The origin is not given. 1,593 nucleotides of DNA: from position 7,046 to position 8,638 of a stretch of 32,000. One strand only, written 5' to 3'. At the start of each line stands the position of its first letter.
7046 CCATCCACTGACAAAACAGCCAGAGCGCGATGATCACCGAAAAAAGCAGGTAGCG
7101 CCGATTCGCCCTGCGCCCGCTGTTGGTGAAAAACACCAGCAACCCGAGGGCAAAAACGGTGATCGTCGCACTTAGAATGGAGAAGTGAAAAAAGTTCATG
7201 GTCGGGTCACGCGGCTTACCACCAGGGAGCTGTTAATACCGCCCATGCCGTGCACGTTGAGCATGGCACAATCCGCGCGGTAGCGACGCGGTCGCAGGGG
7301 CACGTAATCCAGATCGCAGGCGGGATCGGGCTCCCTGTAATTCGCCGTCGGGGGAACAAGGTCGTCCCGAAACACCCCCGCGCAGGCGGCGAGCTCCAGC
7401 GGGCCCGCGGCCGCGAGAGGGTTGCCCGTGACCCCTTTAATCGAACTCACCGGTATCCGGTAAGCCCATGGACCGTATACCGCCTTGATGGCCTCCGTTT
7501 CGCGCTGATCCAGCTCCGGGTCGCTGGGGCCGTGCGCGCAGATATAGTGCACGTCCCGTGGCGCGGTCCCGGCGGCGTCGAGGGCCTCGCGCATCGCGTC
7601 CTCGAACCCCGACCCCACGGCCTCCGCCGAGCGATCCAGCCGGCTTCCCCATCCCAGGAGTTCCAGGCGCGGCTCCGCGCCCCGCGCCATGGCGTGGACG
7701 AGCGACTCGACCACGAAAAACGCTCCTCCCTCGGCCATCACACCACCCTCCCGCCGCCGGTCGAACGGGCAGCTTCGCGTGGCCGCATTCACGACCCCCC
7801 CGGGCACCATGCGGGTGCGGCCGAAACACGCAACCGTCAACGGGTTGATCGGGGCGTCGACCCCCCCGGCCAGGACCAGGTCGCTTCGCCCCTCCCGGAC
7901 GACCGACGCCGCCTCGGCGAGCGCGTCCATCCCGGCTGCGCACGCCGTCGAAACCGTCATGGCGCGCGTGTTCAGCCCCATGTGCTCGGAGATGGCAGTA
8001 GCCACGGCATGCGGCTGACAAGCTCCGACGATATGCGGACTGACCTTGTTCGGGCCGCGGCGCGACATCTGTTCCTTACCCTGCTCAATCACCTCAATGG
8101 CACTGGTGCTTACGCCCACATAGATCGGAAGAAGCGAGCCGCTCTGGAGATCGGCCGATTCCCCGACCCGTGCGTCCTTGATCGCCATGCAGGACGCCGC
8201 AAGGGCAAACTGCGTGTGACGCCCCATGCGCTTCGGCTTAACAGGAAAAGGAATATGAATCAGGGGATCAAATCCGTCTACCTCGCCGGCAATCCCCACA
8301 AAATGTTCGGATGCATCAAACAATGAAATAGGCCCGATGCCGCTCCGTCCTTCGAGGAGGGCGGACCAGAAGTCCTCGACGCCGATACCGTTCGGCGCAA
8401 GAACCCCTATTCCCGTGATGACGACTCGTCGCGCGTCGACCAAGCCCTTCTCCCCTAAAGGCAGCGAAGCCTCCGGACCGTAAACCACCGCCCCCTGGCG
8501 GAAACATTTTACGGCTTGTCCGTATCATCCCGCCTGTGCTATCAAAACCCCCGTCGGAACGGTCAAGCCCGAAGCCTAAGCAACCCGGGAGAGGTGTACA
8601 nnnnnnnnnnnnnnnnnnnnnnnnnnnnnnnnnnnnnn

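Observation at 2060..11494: Output-less multi-kinase cluster bracketed by lipid-related genes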

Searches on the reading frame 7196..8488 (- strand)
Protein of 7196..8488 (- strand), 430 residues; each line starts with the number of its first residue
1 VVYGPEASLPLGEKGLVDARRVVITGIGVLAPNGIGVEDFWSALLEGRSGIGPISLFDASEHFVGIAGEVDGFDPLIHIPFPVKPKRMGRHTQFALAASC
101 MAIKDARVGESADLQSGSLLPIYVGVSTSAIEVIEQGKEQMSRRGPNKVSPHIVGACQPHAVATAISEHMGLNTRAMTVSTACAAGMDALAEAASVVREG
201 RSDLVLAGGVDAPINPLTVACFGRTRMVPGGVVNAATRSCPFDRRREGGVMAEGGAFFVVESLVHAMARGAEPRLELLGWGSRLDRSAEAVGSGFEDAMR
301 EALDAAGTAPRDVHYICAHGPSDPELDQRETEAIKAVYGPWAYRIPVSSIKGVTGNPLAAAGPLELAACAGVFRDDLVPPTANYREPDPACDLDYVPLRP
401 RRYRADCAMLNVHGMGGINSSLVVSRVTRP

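Call 3: search_protein_families(library=pfam, proteins=[window:7196-8488:-], max_evalue=0.01)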
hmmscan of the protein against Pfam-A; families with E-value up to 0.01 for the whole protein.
window:7196-8488:- (430 aa): 3 families
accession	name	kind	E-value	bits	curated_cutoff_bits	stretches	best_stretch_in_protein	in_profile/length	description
PF00109.32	ketoacyl-synt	-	3.3e-41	142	20.8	1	20-264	2-250/252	Beta-ketoacyl synthase, N-terminal domain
PF02801.28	Ketoacyl-synt_C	-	2.9e-21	76.1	20.8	1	291-384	23-118/119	Beta-ketoacyl synthase, C-terminal domain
PF00108.29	Thiolase_N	-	2.8e-06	27.4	26.4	1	162-211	62-113/260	Thiolase, N-terminal domain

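Call 9: search_protein_families(library=ncbifam, proteins=[window:7196-8488:-], max_evalue=0.001)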
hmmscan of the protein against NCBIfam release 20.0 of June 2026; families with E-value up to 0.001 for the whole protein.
window:7196-8488:- (430 aa): 34 families (the best 25 are shown)
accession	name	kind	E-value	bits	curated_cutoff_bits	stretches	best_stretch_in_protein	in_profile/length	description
TIGR03150.1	fabF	equivalog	1.1e-100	337.2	493.75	1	20-424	1-406/407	beta-ketoacyl-ACP synthase II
NF005589.0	PRK07314.1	subfamily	4.3e-95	318.9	387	1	19-427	3-412/413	beta-ketoacyl-ACP synthase II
NF004970.0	PRK06333.1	subfamily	6.5e-82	275.6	525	1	19-427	3-422/424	beta-ketoacyl-ACP synthase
NF006274.0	PRK08439.1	equivalog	5.3e-75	252.7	621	1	20-426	2-405/406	beta-ketoacyl-ACP synthase II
NF006434.0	PRK08722.1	equivalog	1.3e-66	225.2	759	1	19-426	3-413/414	beta-ketoacyl-ACP synthase II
NF005076.0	PRK06501.1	equivalog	1.5e-59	202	629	1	22-426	13-422/425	beta-ketoacyl-ACP synthase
NF006587.0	PRK09116.1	equivalog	2e-55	188.2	470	1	20-427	2-407/408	beta-ketoacyl-ACP synthase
NF005916.1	PRK07910.1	equivalog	2.7e-50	171.5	560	1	21-425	13-416/418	KasA/KasB family beta-ketoacyl-ACP synthase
NF004618.0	PRK05952.1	equivalog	2.7e-48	164.8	455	1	21-426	3-382/384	beta-ketoacyl-ACP synthase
NF006618.0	PRK09185.1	subfamily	8.9e-47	160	407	1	21-426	4-392/394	beta-ketoacyl-ACP synthase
NF005490.0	PRK07103.1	equivalog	7.6e-46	157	445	1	20-427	4-413/414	polyketide beta-ketoacyl:acyl carrier protein synthase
NF058662.1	cispenta_AmcF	equivalog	9.3e-43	146.6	325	1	22-425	2-368/369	cispentacin biosynthesis acyltransferase subunit AmcF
NF005935.0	PRK07967.1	equivalog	1.1e-42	146.4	630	1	20-427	2-404/406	beta-ketoacyl-ACP synthase I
NF040607.1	mycolic_Pks13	equivalog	6.1e-22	77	2100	1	65-426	162-525/1680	polyketide synthase Pks13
NF045894.1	PKS_plus_SDR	equivalog_domain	6.4e-20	70.4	1740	1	133-394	123-386/1515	type I polyketide synthase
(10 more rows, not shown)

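Call 11: find_encoding_contigs(protein=window:7196-8488:-, flank=10000, max_places=5)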
Protein window:7196-8488:- (430 aa): no gene with exactly this product is on record in the collection.

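Call 12: find_homologous_proteins(query=window:7196-8488:-, max_evalue=1e-30)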
Query window:7196-8488:- (430 aa): 7925 proteins with E <= 1e-30 among 8000 candidates; the best 120 are listed.
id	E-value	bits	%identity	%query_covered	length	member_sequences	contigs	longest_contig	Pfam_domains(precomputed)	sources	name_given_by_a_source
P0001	2.3e-274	928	100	97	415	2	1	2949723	PF00109.33,PF00108.30,PF02801.29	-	-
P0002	7.2e-143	495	59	95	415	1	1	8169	PF00109.33,PF00108.30,PF02801.29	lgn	-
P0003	1.8e-142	493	57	95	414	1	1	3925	PF00109.33,PF02801.29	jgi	-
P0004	1.3e-141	491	56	95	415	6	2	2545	PF00109.33,PF02801.29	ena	-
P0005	1.6e-141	490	55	95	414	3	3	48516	PF00109.33,PF00108.30,PF02801.29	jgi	jgi:3-oxoacyl-[acyl-carrier-protein] synthase II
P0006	5.4e-141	489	55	96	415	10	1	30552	PF00109.33,PF00108.30,PF02801.29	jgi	jgi:3-oxoacyl-[acyl-carrier-protein] synthase II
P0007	6.6e-140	485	54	95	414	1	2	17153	PF00109.33,PF00108.30,PF02801.29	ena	-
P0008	7.0e-140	485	55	95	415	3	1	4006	PF00109.33,PF02801.29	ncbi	-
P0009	1.2e-139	484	56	96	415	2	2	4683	PF00109.33,PF00108.30,PF02801.29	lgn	-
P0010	3.3e-139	483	57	93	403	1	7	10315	PF00109.33,PF02801.29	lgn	-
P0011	4.6e-139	482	56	95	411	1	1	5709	PF00109.33,PF02801.29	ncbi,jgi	ncbi:MAG TPA: beta-ketoacyl-[acyl-carrier-protein] synthase family protein [Kiritimatiellia bacteriu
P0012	7.7e-139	481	58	95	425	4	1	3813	PF00109.33,PF02801.29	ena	-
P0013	3.4e-137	476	54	93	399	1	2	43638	PF00109.33,PF02801.29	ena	-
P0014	2.6e-135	470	56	95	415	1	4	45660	PF00109.33,PF00108.30,PF02801.29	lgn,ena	-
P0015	5.0e-135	469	57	96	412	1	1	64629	PF00109.33,PF00108.30,PF02801.29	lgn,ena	-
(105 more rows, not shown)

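Call 13: find_encoding_contigs(protein=P0001, flank=10000, max_places=3)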
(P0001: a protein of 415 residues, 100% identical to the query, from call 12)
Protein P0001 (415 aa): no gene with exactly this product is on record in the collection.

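Call 14: find_encoding_contigs(protein=P0015, flank=10000, max_places=3)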
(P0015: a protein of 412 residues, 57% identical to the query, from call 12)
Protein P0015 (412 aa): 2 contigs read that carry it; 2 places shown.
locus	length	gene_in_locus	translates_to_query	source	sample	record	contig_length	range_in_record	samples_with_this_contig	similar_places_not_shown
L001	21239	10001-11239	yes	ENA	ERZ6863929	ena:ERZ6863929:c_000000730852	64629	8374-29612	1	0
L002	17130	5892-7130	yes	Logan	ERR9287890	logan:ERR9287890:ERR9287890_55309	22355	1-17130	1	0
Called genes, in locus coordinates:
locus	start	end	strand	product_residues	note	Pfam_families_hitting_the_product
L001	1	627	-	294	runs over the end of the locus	PF06750:A24_N_bact, PF01478:Peptidase_A24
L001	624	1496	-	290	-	PF08501:Shikimate_dh_N, PF03435:Sacchrp_dh_NADP (weak), PF18317:SDH_C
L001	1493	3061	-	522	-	PF00682:HMGL-like, PF22617:HCS_D2, PF08502:LeuA_dimer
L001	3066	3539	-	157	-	PF01842:ACT, PF13291:ACT_4 (weak), PF22629:ACT_AHAS_ss, PF13710:ACT_5, PF10369:ALS_ss_C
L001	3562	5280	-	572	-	PF02776:TPP_enzyme_N, PF00205:TPP_enzyme_M, PF02775:TPP_enzyme_C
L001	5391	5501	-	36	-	-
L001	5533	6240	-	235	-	PF04191:PEMT, PF04140:ICMT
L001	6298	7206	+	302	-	PF00899:ThiF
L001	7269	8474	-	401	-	PF00072:Response_reg, PF00512:HisKA, PF02518:HATPase_c, PF13581:HATPase_c_2 (weak)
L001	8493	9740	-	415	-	PF03349:Toluene_X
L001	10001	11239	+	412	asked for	PF00109:ketoacyl-synt, PF00108:Thiolase_N (weak), PF02801:Ketoacyl-synt_C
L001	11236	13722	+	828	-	PF00989:PAS, PF08448:PAS_4 (weak), PF13426:PAS_9 (weak), PF00512:HisKA, PF02518:HATPase_c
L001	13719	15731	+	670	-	PF00989:PAS, PF08448:PAS_4, PF00512:HisKA, PF02518:HATPase_c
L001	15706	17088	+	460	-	PF00072:Response_reg, PF00158:Sigma54_activat, PF14532:Sigma54_activ_2, PF07728:AAA_5, PF25601:AAA_lid_14, PF02954:HTH_8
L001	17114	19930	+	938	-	PF12705:PDDEXK_1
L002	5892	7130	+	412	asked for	PF00109:ketoacyl-synt, PF00108:Thiolase_N (weak), PF02801:Ketoacyl-synt_C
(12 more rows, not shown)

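Call 19: search_solved_structures(query=P0001, show_alignments=2, max_evalue=1e-20)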
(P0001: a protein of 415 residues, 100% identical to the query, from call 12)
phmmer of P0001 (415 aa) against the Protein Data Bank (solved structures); distinct sequences matched with E-value up to 1e-20: 73 (the best 60 are shown).
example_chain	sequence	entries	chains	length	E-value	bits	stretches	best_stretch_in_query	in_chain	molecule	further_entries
4ls5_A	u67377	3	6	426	2.9e-75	257.1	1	4-410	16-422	3-oxoacyl-[acyl-carrier-protein] synthase 2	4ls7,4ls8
4ls6_A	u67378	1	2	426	3.7e-75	256.8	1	4-410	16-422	3-oxoacyl-[acyl-carrier-protein] synthase 2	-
1e5m_A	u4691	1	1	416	2.4e-73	250.8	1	3-408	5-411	BETA KETOACYL ACYL CARRIER PROTEIN SYNTHASE II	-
1j3n_A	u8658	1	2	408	1.3e-71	245.1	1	5-412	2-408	3-oxoacyl-(acyl-carrier protein) synthase II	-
9s5h_B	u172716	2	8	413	2.1e-71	244.4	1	5-413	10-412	3-oxoacyl-(Acyl-carrier-protein) synthase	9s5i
2gqd_A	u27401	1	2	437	1.4e-69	238.4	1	4-410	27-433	3-oxoacyl-[acyl-carrier-protein] synthase 2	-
1tqy_A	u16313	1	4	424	1e-68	235.5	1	5-409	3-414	Actinorhodin polyketide putative beta-ketoacyl synthase 1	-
3o04_A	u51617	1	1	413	4.3e-66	226.9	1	3-412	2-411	beta-keto-acyl carrier protein synthase II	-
5sxo_A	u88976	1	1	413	4.3e-66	226.9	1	3-412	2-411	3-oxoacyl-[acyl-carrier-protein] synthase 2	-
4r8e_A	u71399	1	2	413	5.9e-66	226.5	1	4-411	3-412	3-oxoacyl-[acyl-carrier-protein] synthase 2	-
2gfw_A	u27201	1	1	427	1.2e-65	225.4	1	2-411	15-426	3-oxoacyl-[acyl-carrier-protein] synthase 2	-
6okg_A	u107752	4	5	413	1.7e-65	225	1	4-411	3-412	3-oxoacyl-[acyl-carrier-protein] synthase 2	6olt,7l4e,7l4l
1b3n_A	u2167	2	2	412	2.4e-65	224.4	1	4-411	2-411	PROTEIN (KETOACYL ACYL CARRIER PROTEIN SYNTHASE 2) | BETA-KETOACYL ACP SYNTHASE II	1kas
8qm1_A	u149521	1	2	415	4.2e-65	223.6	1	3-411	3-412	3-oxoacyl-[acyl-carrier-protein] synthase 2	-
4b7v_A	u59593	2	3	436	5e-65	223.4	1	3-411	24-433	3-OXOACYL-[ACYL-CARRIER-PROTEIN] SYNTHASE 2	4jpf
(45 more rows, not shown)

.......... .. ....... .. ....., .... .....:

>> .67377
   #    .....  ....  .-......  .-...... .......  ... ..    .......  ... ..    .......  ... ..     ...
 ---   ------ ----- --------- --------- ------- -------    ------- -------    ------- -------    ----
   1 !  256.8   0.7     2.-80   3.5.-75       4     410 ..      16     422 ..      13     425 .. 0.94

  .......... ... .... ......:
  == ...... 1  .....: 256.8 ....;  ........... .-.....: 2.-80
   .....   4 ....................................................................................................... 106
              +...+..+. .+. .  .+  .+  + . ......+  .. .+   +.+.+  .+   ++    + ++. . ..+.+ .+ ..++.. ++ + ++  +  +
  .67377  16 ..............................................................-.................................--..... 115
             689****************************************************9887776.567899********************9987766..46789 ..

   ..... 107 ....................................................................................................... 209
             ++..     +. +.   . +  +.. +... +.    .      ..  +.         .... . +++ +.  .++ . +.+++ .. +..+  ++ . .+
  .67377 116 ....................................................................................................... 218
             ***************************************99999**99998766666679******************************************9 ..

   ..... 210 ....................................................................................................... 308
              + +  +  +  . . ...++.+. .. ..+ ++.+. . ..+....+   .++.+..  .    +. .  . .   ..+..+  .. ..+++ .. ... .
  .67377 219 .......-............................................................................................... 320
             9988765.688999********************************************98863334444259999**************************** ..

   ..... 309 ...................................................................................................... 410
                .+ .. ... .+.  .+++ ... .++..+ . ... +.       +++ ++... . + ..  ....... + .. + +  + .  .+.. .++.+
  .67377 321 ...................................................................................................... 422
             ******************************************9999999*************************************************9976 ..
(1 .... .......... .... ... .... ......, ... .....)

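Call 20: find_related_loci(query=A1, collection=genome_contigs, flank=10000)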
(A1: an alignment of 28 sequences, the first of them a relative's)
Query A1 (415 aa) in genome_contigs; peptide patterns used: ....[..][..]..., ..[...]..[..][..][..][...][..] (x = any residue, [..] = any of these).
343 stretches matched a pattern; 302 encode a relative of the query (tblastn E <= 1e-3); the best 80 are kept; 80 distinct loci.
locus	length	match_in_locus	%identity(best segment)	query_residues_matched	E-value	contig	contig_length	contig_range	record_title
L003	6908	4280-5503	56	5-413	7e-148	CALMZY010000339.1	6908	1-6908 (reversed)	MAG TPA_asm: uncultured Lentisphaerae bacterium isolate SRR8868559_bin.156_CONCOCT_v1.1_MAG genome assembly, contig: ERZ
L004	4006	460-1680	55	5-412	4e-150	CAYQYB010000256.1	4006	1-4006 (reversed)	MAG TPA_asm: uncultured Verrucomicrobiota bacterium isolate SRP220891_co2_89 genome assembly, contig: NODE_40866_length_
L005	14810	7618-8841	55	5-413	1e-135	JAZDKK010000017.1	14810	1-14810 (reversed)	MAG: Verrucomicrobiota bacterium isolate MEGAHIT-group-0.530 k141_10785230, whole genome shotgun sequence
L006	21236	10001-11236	52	1-412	6e-135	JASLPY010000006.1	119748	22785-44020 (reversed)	MAG: Kiritimatiellia bacterium isolate Arabian11_MAG_70 NODE_6_length_119748_cov_8.571350, whole genome shotgun sequence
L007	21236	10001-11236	52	1-413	6e-135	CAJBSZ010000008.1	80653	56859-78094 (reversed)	uncultured bacterium isolate Loc090907-8m_bin-482 genome assembly, contig: bin-482:008/559, whole genome shotgun sequenc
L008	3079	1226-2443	56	6-413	3e-140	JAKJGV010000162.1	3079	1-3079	MAG: Verrucomicrobia bacterium isolate UR.bin260 NODE_162_length_3079_cov_2.400733, whole genome shotgun sequence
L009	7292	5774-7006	50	1-412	3e-132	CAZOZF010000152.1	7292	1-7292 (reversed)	MAG TPA_asm: uncultured Verrucomicrobiota bacterium isolate SRP272421_co1_241 genome assembly, contig: NODE_37013_length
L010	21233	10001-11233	51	1-412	4e-132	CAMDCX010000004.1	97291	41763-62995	MAG: PVC group bacterium isolate MiH-14oct19-100 genome assembly, contig: MiH-14oct19-C237, whole genome shotgun sequenc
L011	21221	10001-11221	52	5-412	4e-131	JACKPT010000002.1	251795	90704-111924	MAG: Verrucomicrobia bacterium isolate HK-STAS-VERR-1 HK-STAS-VERR-1_2, whole genome shotgun sequence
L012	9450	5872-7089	50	5-412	1e-130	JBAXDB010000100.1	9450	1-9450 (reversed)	MAG: bacterium isolate ELA208 MAG208_100, whole genome shotgun sequence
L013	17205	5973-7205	53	1-412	4e-130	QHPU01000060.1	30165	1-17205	MAG: Verrucomicrobia bacterium isolate AV21 14_1009_09_20cm_scaffold_588_curated, whole genome shotgun sequence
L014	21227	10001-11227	52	5-412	9e-130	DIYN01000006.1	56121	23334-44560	MAG TPA_asm: Verrucomicrobia bacterium UBA6053 UBA6053_contig_514, whole genome shotgun sequence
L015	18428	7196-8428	50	1-412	4e-129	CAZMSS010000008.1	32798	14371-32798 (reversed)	MAG TPA_asm: uncultured Verrucomicrobiota bacterium isolate binchicken_co2_359 genome assembly, contig: NODE_793_length_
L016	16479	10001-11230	51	1-411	1e-128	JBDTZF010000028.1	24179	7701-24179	MAG: Verrucomicrobiota bacterium isolate cluster4_bin.16 NODE_3331_length_24179_cov_8.374275, whole genome shotgun seque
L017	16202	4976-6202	50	1-412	1e-128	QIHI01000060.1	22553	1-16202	MAG: Kiritimatiellales bacterium isolate SZUA-127 Ga0063293_10002427, whole genome shotgun sequence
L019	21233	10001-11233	49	1-412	3e-128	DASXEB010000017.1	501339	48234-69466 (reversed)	MAG TPA_asm: Chthoniobacterales bacterium isolate SMAG_U5101 k141_3073169, whole genome shotgun sequence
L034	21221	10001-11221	51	1-411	2e-125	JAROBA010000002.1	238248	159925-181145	Pontiellaceae bacterium B1224 scaffold_2_length=238249, whole genome shotgun sequence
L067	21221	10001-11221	53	6-413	2e-121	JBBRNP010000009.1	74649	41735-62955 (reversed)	MAG: Chthoniobacterales bacterium isolate La1_metabat2.179 LA1C_B2.179_k141_1498214L_74649_cov_27.0011, whole genome sho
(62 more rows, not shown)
